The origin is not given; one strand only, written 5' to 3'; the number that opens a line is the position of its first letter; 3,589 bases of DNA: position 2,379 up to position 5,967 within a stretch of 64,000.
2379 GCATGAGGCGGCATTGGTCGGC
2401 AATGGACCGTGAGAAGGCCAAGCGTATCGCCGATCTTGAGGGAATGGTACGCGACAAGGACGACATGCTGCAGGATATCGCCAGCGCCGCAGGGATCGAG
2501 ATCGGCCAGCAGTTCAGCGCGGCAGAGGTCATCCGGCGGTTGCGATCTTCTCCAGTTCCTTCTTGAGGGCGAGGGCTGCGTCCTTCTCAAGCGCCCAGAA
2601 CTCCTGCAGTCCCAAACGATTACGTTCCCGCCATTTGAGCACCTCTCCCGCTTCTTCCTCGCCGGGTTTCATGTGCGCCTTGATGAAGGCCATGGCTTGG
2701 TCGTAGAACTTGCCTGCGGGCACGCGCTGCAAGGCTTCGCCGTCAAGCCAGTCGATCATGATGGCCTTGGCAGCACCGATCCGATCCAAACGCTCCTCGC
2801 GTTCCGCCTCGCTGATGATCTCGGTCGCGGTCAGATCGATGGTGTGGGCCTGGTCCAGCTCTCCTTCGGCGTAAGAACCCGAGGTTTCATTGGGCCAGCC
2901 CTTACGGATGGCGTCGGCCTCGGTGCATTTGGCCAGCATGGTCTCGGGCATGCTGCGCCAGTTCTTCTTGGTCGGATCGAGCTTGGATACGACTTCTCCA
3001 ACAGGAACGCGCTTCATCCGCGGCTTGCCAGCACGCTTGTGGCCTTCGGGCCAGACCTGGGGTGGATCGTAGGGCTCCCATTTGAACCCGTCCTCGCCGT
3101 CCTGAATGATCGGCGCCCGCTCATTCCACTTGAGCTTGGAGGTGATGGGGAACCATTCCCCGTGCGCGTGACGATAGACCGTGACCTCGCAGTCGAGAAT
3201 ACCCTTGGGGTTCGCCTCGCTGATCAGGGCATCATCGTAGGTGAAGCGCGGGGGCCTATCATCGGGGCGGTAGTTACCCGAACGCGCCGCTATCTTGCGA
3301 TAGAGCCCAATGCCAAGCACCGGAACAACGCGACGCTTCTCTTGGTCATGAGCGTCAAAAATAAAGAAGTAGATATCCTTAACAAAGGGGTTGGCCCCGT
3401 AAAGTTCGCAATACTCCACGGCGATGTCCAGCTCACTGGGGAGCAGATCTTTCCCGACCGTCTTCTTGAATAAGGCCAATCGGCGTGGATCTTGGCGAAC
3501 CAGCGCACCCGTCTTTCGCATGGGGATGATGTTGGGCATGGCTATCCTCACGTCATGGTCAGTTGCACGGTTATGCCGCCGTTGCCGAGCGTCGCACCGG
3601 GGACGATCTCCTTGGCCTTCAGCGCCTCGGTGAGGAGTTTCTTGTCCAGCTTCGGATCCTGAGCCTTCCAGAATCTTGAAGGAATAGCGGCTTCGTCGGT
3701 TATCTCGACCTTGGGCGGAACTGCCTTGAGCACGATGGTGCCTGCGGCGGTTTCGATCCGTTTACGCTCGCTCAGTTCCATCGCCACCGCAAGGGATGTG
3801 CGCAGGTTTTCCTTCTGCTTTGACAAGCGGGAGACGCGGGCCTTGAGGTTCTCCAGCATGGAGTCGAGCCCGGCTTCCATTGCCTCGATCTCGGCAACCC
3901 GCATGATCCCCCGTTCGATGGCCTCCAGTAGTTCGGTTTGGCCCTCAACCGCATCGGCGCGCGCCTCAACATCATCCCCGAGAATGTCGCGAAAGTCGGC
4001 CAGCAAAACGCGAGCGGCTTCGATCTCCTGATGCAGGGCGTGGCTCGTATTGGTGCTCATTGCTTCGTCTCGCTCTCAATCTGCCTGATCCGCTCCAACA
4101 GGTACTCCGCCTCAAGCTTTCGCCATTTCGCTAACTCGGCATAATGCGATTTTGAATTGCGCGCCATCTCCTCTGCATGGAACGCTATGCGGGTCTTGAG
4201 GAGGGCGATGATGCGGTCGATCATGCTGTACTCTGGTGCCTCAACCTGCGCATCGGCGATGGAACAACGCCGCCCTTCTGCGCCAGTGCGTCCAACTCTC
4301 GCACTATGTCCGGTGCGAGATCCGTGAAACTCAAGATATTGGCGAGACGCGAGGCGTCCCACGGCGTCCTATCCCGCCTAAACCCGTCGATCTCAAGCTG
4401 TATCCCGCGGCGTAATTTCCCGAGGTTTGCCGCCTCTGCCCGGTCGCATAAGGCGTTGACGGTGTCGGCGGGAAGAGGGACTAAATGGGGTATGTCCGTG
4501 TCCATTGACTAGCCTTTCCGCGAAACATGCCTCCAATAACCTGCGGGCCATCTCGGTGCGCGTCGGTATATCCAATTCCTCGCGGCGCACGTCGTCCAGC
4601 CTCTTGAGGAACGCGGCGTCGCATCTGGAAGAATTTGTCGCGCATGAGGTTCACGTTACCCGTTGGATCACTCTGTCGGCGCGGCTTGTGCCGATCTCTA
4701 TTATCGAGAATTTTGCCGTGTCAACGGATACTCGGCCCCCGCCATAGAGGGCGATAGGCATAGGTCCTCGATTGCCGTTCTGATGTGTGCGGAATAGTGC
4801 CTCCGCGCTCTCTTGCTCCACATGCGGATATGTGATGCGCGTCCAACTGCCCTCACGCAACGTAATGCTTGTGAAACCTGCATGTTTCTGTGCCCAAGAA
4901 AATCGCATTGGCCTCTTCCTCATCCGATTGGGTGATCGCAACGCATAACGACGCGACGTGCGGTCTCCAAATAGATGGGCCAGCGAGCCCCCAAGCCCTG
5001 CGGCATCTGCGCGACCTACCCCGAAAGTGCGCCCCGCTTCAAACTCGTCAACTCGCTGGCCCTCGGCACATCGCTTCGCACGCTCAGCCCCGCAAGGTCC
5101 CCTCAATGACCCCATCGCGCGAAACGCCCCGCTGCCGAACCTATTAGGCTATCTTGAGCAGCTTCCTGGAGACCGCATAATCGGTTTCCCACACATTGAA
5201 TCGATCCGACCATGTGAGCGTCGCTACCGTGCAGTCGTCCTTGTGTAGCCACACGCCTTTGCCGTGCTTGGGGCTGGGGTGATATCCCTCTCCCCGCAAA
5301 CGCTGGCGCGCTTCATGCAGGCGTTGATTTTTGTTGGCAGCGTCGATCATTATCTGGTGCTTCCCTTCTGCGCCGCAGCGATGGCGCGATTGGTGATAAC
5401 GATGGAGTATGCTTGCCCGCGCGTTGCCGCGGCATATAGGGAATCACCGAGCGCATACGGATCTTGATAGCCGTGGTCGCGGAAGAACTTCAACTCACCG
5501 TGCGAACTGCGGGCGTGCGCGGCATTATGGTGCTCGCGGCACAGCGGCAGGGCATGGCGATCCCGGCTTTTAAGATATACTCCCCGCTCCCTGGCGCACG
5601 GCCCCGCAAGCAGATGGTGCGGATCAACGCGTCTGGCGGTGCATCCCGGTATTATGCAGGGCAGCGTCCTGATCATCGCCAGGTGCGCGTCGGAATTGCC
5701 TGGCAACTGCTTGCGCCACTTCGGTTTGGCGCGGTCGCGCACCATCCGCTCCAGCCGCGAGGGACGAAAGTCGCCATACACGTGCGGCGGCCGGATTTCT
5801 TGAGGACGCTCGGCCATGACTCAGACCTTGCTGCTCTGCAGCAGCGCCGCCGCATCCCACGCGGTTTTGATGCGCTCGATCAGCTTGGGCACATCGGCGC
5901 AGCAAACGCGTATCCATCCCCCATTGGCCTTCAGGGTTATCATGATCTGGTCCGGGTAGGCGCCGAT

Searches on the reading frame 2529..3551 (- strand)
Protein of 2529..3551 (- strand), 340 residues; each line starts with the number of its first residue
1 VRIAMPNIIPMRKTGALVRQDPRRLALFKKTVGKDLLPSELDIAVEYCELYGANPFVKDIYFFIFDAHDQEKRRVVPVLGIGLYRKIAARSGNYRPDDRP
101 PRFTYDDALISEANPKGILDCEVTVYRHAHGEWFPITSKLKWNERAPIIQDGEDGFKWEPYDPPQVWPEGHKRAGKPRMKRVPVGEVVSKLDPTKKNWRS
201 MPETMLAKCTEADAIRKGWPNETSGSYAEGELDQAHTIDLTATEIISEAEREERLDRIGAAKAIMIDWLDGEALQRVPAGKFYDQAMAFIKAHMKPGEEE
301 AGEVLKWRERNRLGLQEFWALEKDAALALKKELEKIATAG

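Call 24: search_protein_families(library=phrogs, proteins=[window:2529-3551:-], max_evalue=0.001)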
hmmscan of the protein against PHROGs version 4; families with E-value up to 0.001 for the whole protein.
window:2529-3551:- (340 aa): 5 families
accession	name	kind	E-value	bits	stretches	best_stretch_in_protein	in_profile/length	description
phrog_2449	-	DNA, RNA and nucleotide metabolism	2.6e-19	70.9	2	197-247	161-209/301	single strand annealing protein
phrog_2780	-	DNA, RNA and nucleotide metabolism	1e-15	59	2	194-242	174-221/369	RecT-like ssDNA annealing protein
phrog_10056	-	DNA, RNA and nucleotide metabolism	9.7e-15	55.7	2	176-237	133-191/302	RecT-like ssDNA annealing protein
phrog_252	-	DNA, RNA and nucleotide metabolism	2.9e-11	44.4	2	32-94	38-95/263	Bet-like ssDNA annealing protein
phrog_2760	-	DNA, RNA and nucleotide metabolism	1.2e-06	29.2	1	190-247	146-204/257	RecT-like ssDNA annealing protein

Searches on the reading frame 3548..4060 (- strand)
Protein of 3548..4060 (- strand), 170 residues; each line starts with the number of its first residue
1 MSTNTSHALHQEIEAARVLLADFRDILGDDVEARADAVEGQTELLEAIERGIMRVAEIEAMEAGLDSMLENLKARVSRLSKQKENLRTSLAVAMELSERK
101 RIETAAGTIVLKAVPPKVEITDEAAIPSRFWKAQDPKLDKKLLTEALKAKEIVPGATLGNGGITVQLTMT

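Call 76: search_protein_families(library=pfam, proteins=[window:3548-4060:-], max_evalue=0.001)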
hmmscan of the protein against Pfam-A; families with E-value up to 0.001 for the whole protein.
window:3548-4060:- (170 aa): 1 family
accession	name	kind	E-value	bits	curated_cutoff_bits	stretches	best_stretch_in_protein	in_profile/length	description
PF05565.16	Sipho_Gp157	-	4.1e-20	72.9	28.6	1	32-161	25-156/162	Siphovirus Gp157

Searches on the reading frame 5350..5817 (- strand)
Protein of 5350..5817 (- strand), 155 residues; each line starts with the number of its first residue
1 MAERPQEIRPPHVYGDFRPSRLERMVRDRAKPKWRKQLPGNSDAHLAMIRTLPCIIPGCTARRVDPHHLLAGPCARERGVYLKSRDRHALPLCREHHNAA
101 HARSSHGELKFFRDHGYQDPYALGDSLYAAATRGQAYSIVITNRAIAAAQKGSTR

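Call 76: search_protein_families(library=pfam, proteins=[window:5350-5817:-], max_evalue=0.001)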
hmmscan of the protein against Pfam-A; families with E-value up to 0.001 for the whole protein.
window:5350-5817:- (155 aa): 1 family
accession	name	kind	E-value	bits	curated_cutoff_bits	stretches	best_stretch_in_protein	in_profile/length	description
PF06147.18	DUF968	-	1.8e-08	35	27.8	1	38-108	85-150/171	Protein of unknown function (DUF968)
